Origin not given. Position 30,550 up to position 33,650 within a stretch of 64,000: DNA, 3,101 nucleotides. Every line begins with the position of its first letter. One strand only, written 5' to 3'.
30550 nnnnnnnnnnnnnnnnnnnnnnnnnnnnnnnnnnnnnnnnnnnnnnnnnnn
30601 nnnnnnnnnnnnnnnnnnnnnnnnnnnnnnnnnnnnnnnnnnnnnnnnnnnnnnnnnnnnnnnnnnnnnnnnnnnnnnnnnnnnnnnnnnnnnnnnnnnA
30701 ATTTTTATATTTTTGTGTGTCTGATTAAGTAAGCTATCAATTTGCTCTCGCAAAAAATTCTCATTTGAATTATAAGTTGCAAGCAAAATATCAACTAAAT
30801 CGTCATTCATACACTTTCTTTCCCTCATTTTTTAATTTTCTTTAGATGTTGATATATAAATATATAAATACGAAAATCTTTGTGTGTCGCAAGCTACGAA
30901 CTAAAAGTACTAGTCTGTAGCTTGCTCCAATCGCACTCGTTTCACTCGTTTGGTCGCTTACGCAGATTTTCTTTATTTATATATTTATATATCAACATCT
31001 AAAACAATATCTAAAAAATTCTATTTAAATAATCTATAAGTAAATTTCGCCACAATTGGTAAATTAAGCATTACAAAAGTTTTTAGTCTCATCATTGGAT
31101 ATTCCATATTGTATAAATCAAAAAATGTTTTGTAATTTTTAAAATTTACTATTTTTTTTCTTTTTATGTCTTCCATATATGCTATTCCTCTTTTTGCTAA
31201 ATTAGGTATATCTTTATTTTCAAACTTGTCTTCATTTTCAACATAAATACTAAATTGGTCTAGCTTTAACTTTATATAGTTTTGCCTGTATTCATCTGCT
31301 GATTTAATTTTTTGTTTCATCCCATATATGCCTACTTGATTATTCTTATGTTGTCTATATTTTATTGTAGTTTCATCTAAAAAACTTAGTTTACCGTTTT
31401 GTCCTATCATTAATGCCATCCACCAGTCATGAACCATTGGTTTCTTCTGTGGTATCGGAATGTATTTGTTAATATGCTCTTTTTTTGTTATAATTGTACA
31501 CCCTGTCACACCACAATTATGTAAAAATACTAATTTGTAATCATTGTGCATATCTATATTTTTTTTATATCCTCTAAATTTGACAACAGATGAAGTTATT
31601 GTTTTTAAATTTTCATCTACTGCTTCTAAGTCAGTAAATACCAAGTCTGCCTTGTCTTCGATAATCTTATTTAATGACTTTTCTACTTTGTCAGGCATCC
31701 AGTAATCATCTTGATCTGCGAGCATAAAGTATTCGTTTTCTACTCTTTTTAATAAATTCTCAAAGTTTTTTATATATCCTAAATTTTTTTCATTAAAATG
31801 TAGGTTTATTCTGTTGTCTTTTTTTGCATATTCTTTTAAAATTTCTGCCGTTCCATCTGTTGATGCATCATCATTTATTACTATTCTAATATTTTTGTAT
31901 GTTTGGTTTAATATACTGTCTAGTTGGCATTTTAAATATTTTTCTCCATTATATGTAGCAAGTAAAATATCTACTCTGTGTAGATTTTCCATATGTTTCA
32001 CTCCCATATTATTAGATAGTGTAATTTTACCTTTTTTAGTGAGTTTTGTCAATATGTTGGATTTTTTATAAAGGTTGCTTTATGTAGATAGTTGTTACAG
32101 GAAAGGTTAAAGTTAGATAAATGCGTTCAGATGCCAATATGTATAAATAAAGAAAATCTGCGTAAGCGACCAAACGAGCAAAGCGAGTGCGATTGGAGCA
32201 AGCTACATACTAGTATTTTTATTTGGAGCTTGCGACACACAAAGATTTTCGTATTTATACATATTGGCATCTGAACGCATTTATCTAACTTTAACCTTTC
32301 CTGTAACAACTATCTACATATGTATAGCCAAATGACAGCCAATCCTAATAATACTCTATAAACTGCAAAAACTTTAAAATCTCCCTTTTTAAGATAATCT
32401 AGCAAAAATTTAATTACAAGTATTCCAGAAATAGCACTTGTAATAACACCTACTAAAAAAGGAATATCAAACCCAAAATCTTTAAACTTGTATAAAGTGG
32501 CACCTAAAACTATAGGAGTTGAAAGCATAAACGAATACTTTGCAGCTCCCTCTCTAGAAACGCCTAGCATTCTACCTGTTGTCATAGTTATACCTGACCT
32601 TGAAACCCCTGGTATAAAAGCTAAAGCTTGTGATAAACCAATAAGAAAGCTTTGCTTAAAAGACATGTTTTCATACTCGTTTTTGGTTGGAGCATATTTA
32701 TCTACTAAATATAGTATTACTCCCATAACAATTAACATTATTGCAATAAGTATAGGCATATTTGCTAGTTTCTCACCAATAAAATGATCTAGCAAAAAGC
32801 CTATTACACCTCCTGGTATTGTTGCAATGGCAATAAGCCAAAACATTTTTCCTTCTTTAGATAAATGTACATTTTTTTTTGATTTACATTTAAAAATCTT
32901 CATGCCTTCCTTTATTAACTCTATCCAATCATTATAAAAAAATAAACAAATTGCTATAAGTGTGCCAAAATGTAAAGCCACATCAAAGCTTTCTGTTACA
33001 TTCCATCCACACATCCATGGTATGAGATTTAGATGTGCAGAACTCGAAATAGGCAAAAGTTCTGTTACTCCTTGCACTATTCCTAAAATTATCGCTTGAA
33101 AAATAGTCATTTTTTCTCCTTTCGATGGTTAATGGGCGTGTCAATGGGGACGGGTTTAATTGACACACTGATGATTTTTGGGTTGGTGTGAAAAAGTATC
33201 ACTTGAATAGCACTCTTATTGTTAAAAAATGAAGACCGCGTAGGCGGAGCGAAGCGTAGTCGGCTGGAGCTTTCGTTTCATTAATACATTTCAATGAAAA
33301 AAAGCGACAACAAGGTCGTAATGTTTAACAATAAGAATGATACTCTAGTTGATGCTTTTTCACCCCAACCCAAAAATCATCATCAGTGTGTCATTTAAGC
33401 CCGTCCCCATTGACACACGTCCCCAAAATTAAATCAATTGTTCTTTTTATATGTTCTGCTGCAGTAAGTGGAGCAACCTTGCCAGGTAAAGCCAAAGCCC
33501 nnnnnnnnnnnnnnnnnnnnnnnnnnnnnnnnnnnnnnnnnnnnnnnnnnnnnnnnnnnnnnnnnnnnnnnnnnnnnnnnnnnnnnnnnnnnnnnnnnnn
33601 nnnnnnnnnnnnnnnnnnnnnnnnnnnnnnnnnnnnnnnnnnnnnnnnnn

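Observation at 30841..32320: Family-A elements bracket one glycosyltransferase gene in inverted orientation, with compensatory arm evolution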

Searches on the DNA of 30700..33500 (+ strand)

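Call 11: search_rna_families(source=window, start=30700, end=33500, threshold=evalue, max_evalue=10)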
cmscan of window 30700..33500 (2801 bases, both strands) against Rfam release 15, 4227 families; matches with E-value up to 10: 4.
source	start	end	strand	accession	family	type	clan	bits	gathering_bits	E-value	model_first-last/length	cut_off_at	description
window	33176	33375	-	RF01061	mir-548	Gene; miRNA;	-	26.2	90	0.046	1-84/84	no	mir-548 microRNA precursor family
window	30716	30795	-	RF04330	snoMe28S-C3422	Gene; snRNA; snoRNA; CD-box;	-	23.7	80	9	1-79/79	no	Drosophila C/D box small nucleolar RNA snoMe28S-C3422 family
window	33174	33339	+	RF02116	FAS-AS1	Gene; lncRNA;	-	21.3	55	9.2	1-171/171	no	FAS antisense RNA 1 conserved region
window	31737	31768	-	RF02914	DUF805b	Cis-reg;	CL00115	12.4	35.6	7.1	1-35/35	no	DUF805b RNA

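Call 55: build_rna_model(alignment_id=A2, structure=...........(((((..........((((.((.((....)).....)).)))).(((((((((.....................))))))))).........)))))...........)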
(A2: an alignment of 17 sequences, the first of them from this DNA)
Model R1 built from alignment A2 (17 sequences, 119 columns); structure: as given.
model positions 114; base pairs 22; branch points 1; effective number of sequences 1.76; information 0.591 bits per position. Calibrated on 0.2 Mb of random sequence (short: E-values are rough).
structure used (alignment columns):
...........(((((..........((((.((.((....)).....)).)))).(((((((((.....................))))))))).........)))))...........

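Call 56: search_with_rna_model(model_id=R1, source=window, filters=off, max_evalue=10)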
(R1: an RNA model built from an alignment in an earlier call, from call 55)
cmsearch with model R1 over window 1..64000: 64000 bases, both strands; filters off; matches with E-value up to 10: 23.
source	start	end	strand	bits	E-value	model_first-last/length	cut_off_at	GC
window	30865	30978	-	127.6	5.4e-31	1-114/114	no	0.39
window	32145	32257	+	125.6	1.9e-30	1-114/114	no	0.38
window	52630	52737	+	28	0.00019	1-114/114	no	0.4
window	33223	33328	+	26.1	0.00058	1-114/114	no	0.41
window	30698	30766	-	20.2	0.023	1-114/114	no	0.25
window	30889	30925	+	18.2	0.075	54-90/114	no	0.43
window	32198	32233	-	13.8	1.1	54-90/114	no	0.36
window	43478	43571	+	13.4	1.5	1-114/114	no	0.26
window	16331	16377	+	12.9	1.9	1-114/114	no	0.3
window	34638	34725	-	12.9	2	1-114/114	no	0.25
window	22974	23075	-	12.8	2.1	1-114/114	no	0.26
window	35647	35694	-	12.6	2.3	1-114/114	no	0.21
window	45160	45212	-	11.4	4.9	1-114/114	no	0.23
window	10550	10591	-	11.1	5.9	1-114/114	no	0.26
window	26390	26425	-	11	6.1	1-114/114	no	0.19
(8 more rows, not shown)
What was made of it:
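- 32081..32320 (+): Element A2. Arms are 32081-32149 and 32252-32320 (69 nt, 100% complementary). The core is 32150-32251, with its G-rich strand on the plus strand. The right arm overlaps the last 11 nt of uppP, stop codon included. R1 scores it at 125.6 bits (call 56).
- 33138..33416 (+): Element B1, a distant relative of the A family. Its core is at 33223-33328. Its arms are built of modules that contain GGGGACG. It overlaps the 3' end of dpaA by 26 nt. R1 scores it at 26.1 bits, E 5.8e-4 (call 56).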

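Call 61: search_dna_similar(query=window:32120-32281:+, collection=plasmids, mode=distant, max_evalue=0.001)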
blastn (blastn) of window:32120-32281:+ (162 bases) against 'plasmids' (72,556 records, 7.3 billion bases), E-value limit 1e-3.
No match.

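Call 62: search_dna_similar(query=window:32120-32281:+, collection=phages, mode=distant, max_evalue=0.001)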
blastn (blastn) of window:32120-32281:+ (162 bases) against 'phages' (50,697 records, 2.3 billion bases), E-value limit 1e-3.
No match.

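Call 79: search_with_rna_model(model_id=R1, sources=[L001, L002, L003, L004, L005, L028, L029, L030, L031, L032, L033, L034, L035, L036, L037, L038, L039, L040, L041, L042, L053, L056], max_evalue=0.01)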
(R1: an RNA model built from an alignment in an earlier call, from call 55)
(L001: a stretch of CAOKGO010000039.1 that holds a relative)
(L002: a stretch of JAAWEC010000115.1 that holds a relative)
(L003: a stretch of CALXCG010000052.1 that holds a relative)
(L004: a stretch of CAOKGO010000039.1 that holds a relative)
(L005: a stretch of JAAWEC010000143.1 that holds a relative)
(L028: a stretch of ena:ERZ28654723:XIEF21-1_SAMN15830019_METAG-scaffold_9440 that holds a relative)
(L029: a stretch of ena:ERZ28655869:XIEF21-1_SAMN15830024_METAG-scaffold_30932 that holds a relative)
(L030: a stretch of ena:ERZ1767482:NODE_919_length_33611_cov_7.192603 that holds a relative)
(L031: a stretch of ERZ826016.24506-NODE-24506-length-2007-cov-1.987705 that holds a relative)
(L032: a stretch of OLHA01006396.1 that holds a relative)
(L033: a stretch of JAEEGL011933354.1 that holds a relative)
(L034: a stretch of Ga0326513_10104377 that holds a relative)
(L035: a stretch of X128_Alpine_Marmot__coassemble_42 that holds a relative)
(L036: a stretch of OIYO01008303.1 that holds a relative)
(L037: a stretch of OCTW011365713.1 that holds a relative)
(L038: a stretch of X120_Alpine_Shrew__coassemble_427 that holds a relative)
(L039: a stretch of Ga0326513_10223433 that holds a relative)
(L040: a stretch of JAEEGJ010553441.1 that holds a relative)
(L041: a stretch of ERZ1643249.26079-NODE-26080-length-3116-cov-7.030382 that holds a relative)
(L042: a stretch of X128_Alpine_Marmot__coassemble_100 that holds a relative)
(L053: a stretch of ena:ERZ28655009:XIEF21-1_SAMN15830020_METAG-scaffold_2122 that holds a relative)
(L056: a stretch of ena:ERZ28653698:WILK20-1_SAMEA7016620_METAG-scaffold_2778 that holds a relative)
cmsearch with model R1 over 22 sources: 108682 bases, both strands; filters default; matches with E-value up to 0.01: 23.
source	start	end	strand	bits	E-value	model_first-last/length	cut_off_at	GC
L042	1912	2025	+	130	2.1e-31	1-114/114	no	0.31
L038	7285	7398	+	128.2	6.3e-31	1-114/114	no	0.31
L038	165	278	-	127.7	8.4e-31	1-114/114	no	0.32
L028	2402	2515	-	126.9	1.4e-30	1-114/114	no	0.38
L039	653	767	-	123.4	1.2e-29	1-114/114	no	0.33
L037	2934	3049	-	122.3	2.3e-29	1-114/114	no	0.32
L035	8015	8123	-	119.8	1.1e-28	1-114/114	no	0.36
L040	104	219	+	118.7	2.1e-28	1-114/114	no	0.36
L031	928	1042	-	118.2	2.8e-28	1-114/114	no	0.32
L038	9729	9844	-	115.3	1.8e-27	1-114/114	no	0.3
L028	3684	3798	-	114.3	3.1e-27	1-114/114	no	0.37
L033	1526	1637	-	113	6.8e-27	1-114/114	no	0.3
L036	216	329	-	112.7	8.2e-27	1-114/114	no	0.3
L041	124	232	-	112.2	1.2e-26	1-114/114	no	0.39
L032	3762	3876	+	108.9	8.8e-26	1-114/114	no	0.27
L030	2015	2128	+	102.7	3.9e-24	1-114/114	no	0.39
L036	2568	2667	-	94.1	7.5e-22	16-114/114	5'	0.3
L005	4592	4746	-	85.9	1.1e-19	1-114/114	no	0.26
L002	2549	2705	+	84.5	2.7e-19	1-114/114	no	0.28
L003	2391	2496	+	79.9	4.7e-18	1-114/114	no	0.41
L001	5779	5935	-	79.9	4.7e-18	1-114/114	no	0.27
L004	3965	4121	-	78.1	1.4e-17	1-114/114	no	0.27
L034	968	1081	-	74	1.7e-16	1-114/114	no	0.38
